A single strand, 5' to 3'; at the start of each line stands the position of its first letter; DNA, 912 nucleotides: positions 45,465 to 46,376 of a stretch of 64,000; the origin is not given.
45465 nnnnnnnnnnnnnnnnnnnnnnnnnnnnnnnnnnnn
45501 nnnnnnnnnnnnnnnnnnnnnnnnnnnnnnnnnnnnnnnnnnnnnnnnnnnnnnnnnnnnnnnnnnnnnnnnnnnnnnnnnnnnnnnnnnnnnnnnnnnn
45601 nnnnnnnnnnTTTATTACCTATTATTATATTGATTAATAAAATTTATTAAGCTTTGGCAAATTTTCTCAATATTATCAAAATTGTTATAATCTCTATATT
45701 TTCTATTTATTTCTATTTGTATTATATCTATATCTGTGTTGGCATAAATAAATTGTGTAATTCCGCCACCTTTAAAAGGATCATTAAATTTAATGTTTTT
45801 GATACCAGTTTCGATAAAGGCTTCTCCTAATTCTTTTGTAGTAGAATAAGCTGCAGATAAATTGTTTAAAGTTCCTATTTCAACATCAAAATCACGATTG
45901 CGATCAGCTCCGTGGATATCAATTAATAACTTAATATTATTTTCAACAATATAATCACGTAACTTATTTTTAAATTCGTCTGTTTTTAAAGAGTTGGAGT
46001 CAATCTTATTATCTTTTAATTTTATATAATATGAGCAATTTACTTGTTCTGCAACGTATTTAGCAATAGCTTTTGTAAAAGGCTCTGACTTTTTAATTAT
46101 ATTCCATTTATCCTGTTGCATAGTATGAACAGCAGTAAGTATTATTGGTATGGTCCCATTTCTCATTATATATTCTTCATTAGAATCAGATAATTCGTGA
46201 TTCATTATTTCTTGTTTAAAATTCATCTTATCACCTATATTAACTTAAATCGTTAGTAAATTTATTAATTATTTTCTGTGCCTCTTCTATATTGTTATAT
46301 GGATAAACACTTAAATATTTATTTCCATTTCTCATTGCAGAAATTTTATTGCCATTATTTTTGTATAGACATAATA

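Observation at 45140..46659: Compact three-gene operon: DNPH1-like nucleotide N-glycosidase, FGase-family hydrolase and a Cys/His-cluster protein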

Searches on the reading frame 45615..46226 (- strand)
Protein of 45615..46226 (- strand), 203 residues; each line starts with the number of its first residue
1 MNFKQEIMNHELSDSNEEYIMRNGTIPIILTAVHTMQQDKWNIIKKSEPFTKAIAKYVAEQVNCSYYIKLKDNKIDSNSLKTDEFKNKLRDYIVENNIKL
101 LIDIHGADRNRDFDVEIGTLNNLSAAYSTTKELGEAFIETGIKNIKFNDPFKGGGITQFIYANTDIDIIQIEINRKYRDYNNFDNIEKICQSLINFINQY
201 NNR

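Call 4: search_protein_families(library=pfam, proteins=[window:45615-46226:-], max_evalue=0.01)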
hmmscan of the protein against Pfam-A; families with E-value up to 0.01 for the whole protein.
window:45615-46226:- (203 aa): 2 families
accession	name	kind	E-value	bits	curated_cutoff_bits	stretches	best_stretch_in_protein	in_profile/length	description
PF05013.17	FGase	-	1.9e-07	31.9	28.9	1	99-176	132-216/219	N-formylglutamate amidohydrolase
PF05908.16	Gamma_PGA_hydro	-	0.00036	20.5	22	1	48-179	39-166/191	Poly-gamma-glutamate hydrolase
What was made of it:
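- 45615..46226 (-): Gene B, 203 aa: FGase/PghP-fold amidohydrolase (probably metal-dependent), substrate unknown. PF05013 31.9 bits (cut-off 28.9); PF05908 20.5 bits (below its cut-off of 22) (call 4).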

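Call 5: search_protein_families(library=ncbifam, proteins=[window:45615-46226:-], max_evalue=0.01)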
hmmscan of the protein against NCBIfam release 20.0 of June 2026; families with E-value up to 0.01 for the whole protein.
window:45615-46226:- (203 aa): 0 families

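Call 6: search_protein_families(library=padloc, proteins=[window:45615-46226:-], max_evalue=0.01)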
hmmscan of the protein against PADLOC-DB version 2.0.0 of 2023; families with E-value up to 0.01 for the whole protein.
window:45615-46226:- (203 aa): 1 family
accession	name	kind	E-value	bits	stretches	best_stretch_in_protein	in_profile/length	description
PDLC03387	MTase_II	-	0.0042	14.3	1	130-180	219-270/289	Type II methyltransferase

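Call 19: find_homologous_proteins(query=window:45615-46226:-)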
Query window:45615-46226:- (203 aa): 602 proteins with E <= 0.001 among 677 candidates; the best 120 are listed.
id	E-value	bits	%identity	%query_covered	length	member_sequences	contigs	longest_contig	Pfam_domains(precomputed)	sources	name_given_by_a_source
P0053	3.4e-128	443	100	100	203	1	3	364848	PF05013.18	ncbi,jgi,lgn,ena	-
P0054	3.8e-117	407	94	100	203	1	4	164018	PF05013.18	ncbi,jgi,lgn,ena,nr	ncbi:MAG: N-formylglutamate amidohydrolase [Bacilli bacterium]|nr:N-formylglutamate amidohydrolase [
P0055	3.8e-80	286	67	100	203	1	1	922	PF05013.18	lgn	-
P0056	3.9e-79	283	65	100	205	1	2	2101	PF05013.18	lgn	-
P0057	2.3e-78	280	65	100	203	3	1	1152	PF05013.18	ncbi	-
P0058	4.3e-78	279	67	100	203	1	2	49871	PF05013.18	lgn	-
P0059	8.0e-77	275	66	100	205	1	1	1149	PF05013.18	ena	-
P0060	2.1e-75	271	65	92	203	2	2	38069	PF05013.18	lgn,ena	-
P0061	7.8e-75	269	67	99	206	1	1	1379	PF05013.18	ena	-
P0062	4.5e-74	266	66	99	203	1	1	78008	PF05013.18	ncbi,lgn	-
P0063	1.2e-73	265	62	100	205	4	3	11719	PF05013.18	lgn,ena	-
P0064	1.8e-73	264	64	99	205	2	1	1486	PF05013.18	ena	-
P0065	2.3e-73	264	64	100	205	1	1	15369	PF05013.18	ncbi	-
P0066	3.9e-73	263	63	100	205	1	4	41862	PF05013.18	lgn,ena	-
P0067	6.2e-73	263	65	99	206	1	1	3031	PF05013.18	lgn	-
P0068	2.5e-72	261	62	100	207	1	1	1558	PF05013.18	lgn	-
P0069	3.6e-72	260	65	100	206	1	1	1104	PF05013.18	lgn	-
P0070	6.1e-72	259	64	100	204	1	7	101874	PF05013.18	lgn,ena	-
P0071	6.4e-72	259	63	100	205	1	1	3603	PF05013.18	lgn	-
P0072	6.6e-72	259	62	100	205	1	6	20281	PF05013.18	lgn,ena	-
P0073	1.0e-71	259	63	100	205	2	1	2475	PF05013.18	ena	-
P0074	2.2e-71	257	62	100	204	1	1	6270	PF05013.18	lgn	-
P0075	2.6e-71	257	63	100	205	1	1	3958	PF05013.18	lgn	-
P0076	2.8e-71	257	62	99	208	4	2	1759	PF05013.18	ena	-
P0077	3.0e-71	257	62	100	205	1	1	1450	PF05013.18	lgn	-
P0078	3.1e-71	257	64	99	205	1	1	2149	PF05013.18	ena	-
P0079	3.5e-71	257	63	100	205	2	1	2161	PF05013.18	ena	-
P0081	6.7e-71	256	63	99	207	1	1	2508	PF05013.18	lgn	-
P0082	7.1e-71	256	63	100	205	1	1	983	PF05013.18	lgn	-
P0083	8.8e-71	255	62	100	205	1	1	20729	PF05013.18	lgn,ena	-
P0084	8.8e-71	255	63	99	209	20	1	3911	PF05013.18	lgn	-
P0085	1.9e-70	254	60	100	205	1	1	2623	PF05013.18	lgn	-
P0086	2.3e-70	254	61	100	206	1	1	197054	PF05013.18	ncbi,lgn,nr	ncbi:MAG: hypothetical protein PHN42_01860 [Bacilli bacterium]|nr:hypothetical protein [Bacilli bact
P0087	2.4e-70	254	63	100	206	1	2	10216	PF05013.18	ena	-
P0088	3.5e-70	254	60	100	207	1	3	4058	PF05013.18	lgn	-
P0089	3.6e-70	253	63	100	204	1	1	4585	PF05013.18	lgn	-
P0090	3.8e-70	253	60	100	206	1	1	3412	PF05013.18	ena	-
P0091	4.2e-70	253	63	99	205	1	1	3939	PF05013.18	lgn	-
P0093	6.1e-70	253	63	100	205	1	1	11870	PF05013.18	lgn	-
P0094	8.3e-70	252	65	98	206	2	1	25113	PF05013.18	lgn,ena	-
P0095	2.3e-69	251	65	99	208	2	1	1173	PF05013.18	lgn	-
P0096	6.6e-69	249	61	99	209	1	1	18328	PF05013.18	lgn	-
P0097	7.1e-69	249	61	99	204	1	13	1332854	PF05013.18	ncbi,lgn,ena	-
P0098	9.4e-69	249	62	99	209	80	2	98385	PF05013.18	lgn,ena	-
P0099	9.7e-69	249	61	99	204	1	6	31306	PF05013.18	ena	-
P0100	1.5e-68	248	61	99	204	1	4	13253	PF05013.18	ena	-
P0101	1.5e-68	248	60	99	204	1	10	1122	PF05013.18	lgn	-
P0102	2.0e-68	248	60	99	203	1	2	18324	PF05013.18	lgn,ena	-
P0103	2.1e-68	248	59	100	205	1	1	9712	PF05013.18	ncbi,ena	-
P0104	2.3e-68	248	61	99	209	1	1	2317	PF05013.18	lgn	-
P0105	2.5e-68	248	60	99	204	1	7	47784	PF05013.18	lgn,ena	-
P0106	3.3e-68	247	61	100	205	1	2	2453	PF05013.18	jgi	-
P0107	5.6e-68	246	59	99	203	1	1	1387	PF05013.18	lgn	-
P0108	8.5e-68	246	60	99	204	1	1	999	PF05013.18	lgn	-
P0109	1.4e-67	245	59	99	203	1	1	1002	PF05013.18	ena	-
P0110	1.6e-67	245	60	100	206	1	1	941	PF05013.18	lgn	-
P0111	1.9e-67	245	60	99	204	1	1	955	PF05013.18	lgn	-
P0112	2.3e-67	244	58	99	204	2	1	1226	PF05013.18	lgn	-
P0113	2.6e-67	244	59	100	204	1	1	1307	PF05013.18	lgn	-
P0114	3.3e-67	244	58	100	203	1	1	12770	PF05013.18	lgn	-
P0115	3.6e-67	244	55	99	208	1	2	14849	PF05013.18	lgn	-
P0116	5.1e-67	243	57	99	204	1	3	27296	PF05013.18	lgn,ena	-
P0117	5.3e-67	243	59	99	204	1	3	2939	PF05013.18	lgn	-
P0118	8.4e-67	243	60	99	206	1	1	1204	PF05013.18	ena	-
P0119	1.8e-66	241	57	100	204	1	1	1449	PF05013.18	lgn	-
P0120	2.0e-66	241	64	92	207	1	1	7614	PF05013.18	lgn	-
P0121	2.2e-66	241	58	100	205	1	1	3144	PF05013.18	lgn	-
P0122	2.2e-66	241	61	100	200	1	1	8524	PF05013.18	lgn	-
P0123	2.5e-66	241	59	99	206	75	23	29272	PF05013.18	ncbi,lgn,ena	-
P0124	2.7e-66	241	57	100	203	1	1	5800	PF05013.18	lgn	-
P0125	2.7e-66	241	57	99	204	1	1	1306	PF05013.18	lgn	-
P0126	2.8e-66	241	59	99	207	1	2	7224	PF05013.18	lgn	-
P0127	4.8e-66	240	60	99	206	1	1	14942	PF05013.18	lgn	-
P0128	8.8e-66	239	58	99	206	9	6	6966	PF05013.18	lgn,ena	-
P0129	9.1e-66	239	58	99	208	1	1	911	PF05013.18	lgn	-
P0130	1.3e-65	239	59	100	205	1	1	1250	PF05013.18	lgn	-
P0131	1.6e-65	238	58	99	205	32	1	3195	PF05013.18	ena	-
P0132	1.6e-65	238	61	92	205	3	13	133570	PF05013.18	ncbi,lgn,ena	-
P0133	1.8e-65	238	56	99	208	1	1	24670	PF05013.18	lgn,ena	-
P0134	2.2e-65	238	58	100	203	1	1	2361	PF05013.18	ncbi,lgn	-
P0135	2.6e-65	238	58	99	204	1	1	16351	PF05013.18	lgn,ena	-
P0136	3.3e-65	237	60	100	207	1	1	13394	PF05013.18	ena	-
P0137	3.9e-65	237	60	100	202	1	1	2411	PF05013.18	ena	-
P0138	4.9e-65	237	56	99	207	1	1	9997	PF05013.18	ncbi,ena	-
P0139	5.0e-65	237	56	99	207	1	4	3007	PF05013.18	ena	-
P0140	7.1e-65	236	57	99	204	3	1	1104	PF05013.18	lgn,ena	-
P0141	1.2e-64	236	57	99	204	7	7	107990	PF05013.18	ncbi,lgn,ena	-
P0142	1.2e-64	235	58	99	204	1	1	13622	PF05013.18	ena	-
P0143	1.6e-64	235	57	99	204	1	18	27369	PF05013.18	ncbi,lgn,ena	-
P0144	1.7e-64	235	57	99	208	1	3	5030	PF05013.18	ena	-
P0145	1.7e-64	235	57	99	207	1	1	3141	PF05013.18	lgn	-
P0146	1.7e-64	235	53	100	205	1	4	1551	PF05013.18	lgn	-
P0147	1.9e-64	235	57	99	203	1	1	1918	PF05013.18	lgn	-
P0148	1.9e-64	235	57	99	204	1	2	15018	PF05013.18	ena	-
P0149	2.3e-64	235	58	99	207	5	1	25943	PF05013.18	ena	-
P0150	2.6e-64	234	58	99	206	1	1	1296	PF05013.18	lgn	-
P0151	2.8e-64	234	57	99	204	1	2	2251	PF05013.18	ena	-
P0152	2.9e-64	234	59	99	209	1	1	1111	PF05013.18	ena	-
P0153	3.0e-64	234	57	99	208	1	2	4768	PF05013.18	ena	-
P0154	3.3e-64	234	57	99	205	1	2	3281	PF05013.18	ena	-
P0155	3.5e-64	234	56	100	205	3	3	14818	PF05013.18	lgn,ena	-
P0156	3.8e-64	234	57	99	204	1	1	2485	PF05013.18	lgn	-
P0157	4.5e-64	234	59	99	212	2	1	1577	PF05013.18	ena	-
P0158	4.5e-64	234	56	99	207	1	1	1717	PF05013.18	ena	-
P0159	4.8e-64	234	56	100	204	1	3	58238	PF05013.18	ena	-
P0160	4.9e-64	233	56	100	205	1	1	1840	PF05013.18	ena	-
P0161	5.2e-64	233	58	99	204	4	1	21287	PF05013.18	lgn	-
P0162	6.3e-64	233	57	99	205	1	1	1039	PF05013.18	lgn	-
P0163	1.1e-63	232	56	99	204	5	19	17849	PF05013.18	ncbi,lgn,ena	-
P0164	1.1e-63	232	56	100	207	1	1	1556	PF05013.18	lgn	-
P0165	1.1e-63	232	56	99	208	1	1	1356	PF05013.18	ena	-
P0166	1.3e-63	232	57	99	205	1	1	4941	PF05013.18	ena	-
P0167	1.5e-63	232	57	99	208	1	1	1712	PF05013.18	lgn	-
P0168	1.6e-63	232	54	99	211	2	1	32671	PF05013.18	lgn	-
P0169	1.7e-63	232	56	99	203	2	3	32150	PF05013.18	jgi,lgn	-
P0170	1.7e-63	232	58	99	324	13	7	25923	PF05013.18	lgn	-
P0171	1.8e-63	232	56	99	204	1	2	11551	PF05013.18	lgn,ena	-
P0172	2.4e-63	231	59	93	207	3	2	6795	PF05013.18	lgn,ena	-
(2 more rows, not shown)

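Call 24: search_solved_structures(query=A1, max_evalue=1, show_alignments=3)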
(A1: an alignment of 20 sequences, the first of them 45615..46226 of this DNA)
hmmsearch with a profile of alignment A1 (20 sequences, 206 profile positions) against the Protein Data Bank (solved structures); distinct sequences matched with E-value up to 1: 1.
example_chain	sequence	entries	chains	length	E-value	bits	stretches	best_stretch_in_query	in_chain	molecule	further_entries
3dnp_A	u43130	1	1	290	0.24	14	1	12-71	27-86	Stress response protein yhaX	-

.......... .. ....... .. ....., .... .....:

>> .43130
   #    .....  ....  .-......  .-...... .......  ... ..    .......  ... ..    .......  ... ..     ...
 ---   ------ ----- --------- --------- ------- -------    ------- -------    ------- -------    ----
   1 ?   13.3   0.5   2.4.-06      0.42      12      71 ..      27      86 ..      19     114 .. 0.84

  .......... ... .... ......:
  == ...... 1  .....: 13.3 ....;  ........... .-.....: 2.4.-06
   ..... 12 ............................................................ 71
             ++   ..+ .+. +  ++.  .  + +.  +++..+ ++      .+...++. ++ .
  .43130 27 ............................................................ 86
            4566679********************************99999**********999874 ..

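Call 25: find_related_loci(query=A1, collection=genome_contigs, flank=6000)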
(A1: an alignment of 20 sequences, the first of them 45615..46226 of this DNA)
Query A1 (203 aa) in genome_contigs; peptide patterns used: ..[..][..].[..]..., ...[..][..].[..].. (x = any residue, [..] = any of these).
123 stretches matched a pattern; 76 encode a relative of the query (tblastn E <= 1e-3); 76 distinct loci.
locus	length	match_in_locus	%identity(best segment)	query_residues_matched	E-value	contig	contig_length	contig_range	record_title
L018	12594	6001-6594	66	1-200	5e-80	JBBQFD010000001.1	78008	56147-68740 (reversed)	MAG: Bacilli bacterium isolate Co_metawrap_1053 Cmw_1053_k141_29637548_length_78008_cov_11.0000, whole genome shotgun se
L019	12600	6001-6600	64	1-200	4e-77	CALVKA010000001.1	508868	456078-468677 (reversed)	MAG: uncultured Bacilli bacterium isolate BRZ_NS__bin73 genome assembly, contig: BRZ_NS__NODE_7_length_508868_cov_10.077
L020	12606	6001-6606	61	1-202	2e-76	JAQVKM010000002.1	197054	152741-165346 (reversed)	MAG: Bacilli bacterium isolate STE_87 NODE_75_length_197054_cov_6.416982_Sandtown_E, whole genome shotgun sequence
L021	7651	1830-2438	59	1-202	8e-75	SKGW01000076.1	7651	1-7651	MAG: Bacilli bacterium isolate CSBr16_174 CSBr16-13457, whole genome shotgun sequence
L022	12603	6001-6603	61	1-200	3e-74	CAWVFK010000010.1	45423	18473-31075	MAG: Candidatus Coprosoma sp. isolate metabat2_XCR1_HET_6734_bwa.88 MAG genome assembly, contig: k87_655161, whole genom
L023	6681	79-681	59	1-200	3e-72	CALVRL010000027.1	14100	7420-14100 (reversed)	MAG: uncultured Bacilli bacterium isolate BRZ_N__bin116 genome assembly, contig: BRZ_N__NODE_10244_length_14100_cov_6.60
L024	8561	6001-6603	58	1-201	5e-71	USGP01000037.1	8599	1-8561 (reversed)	uncultured Tenericutes bacterium isolate UMGS1700 genome assembly, contig: NODE_3893_length_8599_cov_3.787336, whole gen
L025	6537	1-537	64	23-200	2e-70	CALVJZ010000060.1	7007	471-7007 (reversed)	MAG: uncultured Bacilli bacterium isolate BRZ_PS__bin38 genome assembly, contig: BRZ_PS__NODE_10967_length_7007_cov_6.35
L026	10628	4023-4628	56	1-201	5e-70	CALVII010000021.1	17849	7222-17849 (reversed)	MAG: uncultured Bacilli bacterium isolate BRZ_PP__bin46 genome assembly, contig: BRZ_PP__NODE_3017_length_17849_cov_10.1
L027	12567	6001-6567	61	15-202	1e-68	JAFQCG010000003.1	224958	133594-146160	MAG: Bacilli bacterium isolate RGIG1688 Goat_Cecum-2__c246, whole genome shotgun sequence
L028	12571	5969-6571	56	1-200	6e-68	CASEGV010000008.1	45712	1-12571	uncultured Mycoplasmatota bacterium isolate A2_L3_372372_idba_bin.42 genome assembly, contig: A2_L3_372372_idba_bin.42.f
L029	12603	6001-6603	56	1-200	2e-67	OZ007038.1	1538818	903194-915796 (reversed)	MAG: uncultured Bacilli bacterium isolate 6755_HET_CTRL_contig_17442_metaflye_circ MAG genome assembly, chromosome: 1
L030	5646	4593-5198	54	1-202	5e-67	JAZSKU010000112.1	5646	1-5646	MAG: Bacilli bacterium isolate T1900044559_TS20190025.MAGScoT_cleanbin_000027 SGB_353_k141_2563514, whole genome shotgun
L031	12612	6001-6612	56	1-203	1e-66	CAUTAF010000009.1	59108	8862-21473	MAG TPA_asm: uncultured Eubacteriales bacterium isolate SRR15839771_bin.33_MetaWRAP_v1.3_MAG genome assembly, contig: ER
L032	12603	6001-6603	53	1-200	2e-65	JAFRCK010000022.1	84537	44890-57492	MAG: Bacilli bacterium isolate RGIG2368 Goat_Ileum-3__c116414, whole genome shotgun sequence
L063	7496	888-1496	51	1-202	4e-55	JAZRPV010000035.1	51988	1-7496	MAG: Bacilli bacterium isolate T1900045371_YK20190061.MAGScoT_cleanbin_000010 SGB_6857_k141_451541, whole genome shotgun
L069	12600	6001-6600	45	2-201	5e-49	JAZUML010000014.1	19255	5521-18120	MAG: Candidatus Nanosyncoccus sp. isolate T1900044892_TS20190358.MAGScoT_cleanbin_000049 SGB_3268_k141_962756, whole gen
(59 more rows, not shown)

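Call 27: find_encoding_contigs(protein=P0058, flank=6000, max_places=2)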
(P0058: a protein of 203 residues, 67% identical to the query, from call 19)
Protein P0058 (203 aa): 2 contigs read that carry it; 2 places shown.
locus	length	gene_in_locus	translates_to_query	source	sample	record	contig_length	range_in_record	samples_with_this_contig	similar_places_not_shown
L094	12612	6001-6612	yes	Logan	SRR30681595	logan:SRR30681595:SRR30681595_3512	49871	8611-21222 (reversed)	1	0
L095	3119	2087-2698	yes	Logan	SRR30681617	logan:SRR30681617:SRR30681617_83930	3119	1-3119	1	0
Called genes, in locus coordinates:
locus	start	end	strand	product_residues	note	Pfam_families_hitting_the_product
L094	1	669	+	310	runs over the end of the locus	PF07751:Abi_2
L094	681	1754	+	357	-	PF00089:Trypsin, PF13365:Trypsin_2, PF00595:PDZ (weak), PF13180:PDZ_2, PF17820:PDZ_6 (weak)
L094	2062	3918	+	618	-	PF02086:MethyltransfD12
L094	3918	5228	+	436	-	-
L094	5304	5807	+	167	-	PF14163:SieB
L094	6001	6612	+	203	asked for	PF05013:FGase (weak)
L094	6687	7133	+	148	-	PF22751:DUF488-N3a (weak)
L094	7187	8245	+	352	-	-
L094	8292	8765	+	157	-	PF21805:Imm5_like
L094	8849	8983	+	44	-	-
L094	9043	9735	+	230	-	PF09360:zf-CDGSH, PF06902:Fer4_19, PF09360:zf-CDGSH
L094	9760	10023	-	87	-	-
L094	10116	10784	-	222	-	PF01725:Ham1p_like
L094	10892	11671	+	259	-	PF18761:Heliorhodopsin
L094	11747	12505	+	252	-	PF00106:adh_short, PF08659:KR (weak), PF13561:adh_short_C2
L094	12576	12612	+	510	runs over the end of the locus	-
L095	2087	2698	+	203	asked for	PF05013:FGase (weak)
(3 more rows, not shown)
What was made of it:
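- In L094 the B and C relatives lie beside Abi_2, a Dam-type methyltransferase and SieB (call 27).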

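Call 35: search_protein_families(library=pfam, proteins=[L069:5067-5477:+, L063:2-868:+, L029:5064-5957:+, L029:10043-10819:+, L024:5360-5914:+], max_evalue=0.001)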
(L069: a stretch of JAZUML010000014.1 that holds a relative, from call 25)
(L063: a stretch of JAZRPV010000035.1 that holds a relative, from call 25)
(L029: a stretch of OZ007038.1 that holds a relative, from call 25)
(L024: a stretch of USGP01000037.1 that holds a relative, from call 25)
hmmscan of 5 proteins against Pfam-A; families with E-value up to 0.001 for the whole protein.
L069:5067-5477:+ (137 aa): 1 family
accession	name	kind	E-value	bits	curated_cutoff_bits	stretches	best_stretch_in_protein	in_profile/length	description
PF05014.21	Nuc_deoxyrib_tr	-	0.00011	22.8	28.8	1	48-100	46-101/117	Nucleoside 2-deoxyribosyltransferase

L063:2-868:+ (289 aa): 2 families
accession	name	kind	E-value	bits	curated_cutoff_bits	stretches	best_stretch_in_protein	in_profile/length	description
PF00753.33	Lactamase_B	-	2.1e-20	74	22.7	1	54-249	3-195/196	Metallo-beta-lactamase superfamily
PF19583.5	ODP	-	6.3e-05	23.4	27.2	1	62-207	8-142/194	ODP family beta lactamase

L029:5064-5957:+ (298 aa): 3 families
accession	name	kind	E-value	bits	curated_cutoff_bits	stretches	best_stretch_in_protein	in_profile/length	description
PF06250.17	YhcG_C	-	1e-36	126.6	32.5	1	161-296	3-141/157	YhcG PDDEXK nuclease domain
PF17761.7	DUF1016_N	-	3.6e-31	108.5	32.8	1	30-146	18-137/137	DUF1016 N-terminal domain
PF13588.12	HSDR_N_2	-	0.00024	21.6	25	1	193-260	13-82/110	Type I restriction enzyme R protein N terminus (HSDR_N)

L029:10043-10819:+ (259 aa): 2 families
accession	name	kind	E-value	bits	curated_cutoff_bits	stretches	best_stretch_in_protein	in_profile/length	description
PF00588.24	SpoU_methylase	-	3.2e-39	134.7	29.7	1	118-255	3-142/142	SpoU rRNA Methylase family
PF22435.1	MRM3-like_sub_bind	-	5.9e-18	65.5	27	1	27-104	1-84/84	MRM3-like substrate binding domain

L024:5360-5914:+ (185 aa): 1 family
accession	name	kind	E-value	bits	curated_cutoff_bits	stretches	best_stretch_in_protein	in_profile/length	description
PF03352.18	Adenine_glyco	-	1.9e-71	240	25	1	10-179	1-175/177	Methyladenine glycosylase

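Call 41: search_protein_families(library=phrogs, proteins=[window:45615-46226:-], max_evalue=0.01)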
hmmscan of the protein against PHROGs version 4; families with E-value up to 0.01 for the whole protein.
window:45615-46226:- (203 aa): 1 family
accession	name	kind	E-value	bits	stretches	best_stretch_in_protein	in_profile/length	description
phrog_2403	-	unknown function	0.0016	19.6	1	54-103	9-63/117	-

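Call 42: predict_structure(alignment_id=A1)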
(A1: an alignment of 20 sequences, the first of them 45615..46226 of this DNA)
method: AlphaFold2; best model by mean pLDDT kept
length: 203 residues; sequences in the alignment: 20
mean_pLDDT: 94.1   pTM: 0.92
mean pLDDT of the five models: 94.1, 93.3, 93.1, 90.8, 89.8
residues with pLDDT >= 90: 169; 70-90: 33; 50-70: 1; < 50: 0
segments of 3 or more residues with pLDDT < 50: none
pLDDT, mean of each block of 10 residues (from residue 1): 93 91 97 90 85 98 98 90 97 98 97 96 90 97 92 91 97 95 96 98 90
secondary structure, 60 per line:
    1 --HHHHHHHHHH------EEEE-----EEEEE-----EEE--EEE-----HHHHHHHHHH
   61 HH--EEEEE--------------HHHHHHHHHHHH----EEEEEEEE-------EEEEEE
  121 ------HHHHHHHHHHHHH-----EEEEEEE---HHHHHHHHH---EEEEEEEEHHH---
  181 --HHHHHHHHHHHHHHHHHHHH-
elements in order: H3-12 E19-22 E28-32 E38-40 E43-45 H51-62 E65-69 H84-95 E100-107 E115-120 H127-139 E145-151 H155-163 E167-174 H183-202
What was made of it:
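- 45615..46226 (-): Model pLDDT 94 (call 42).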
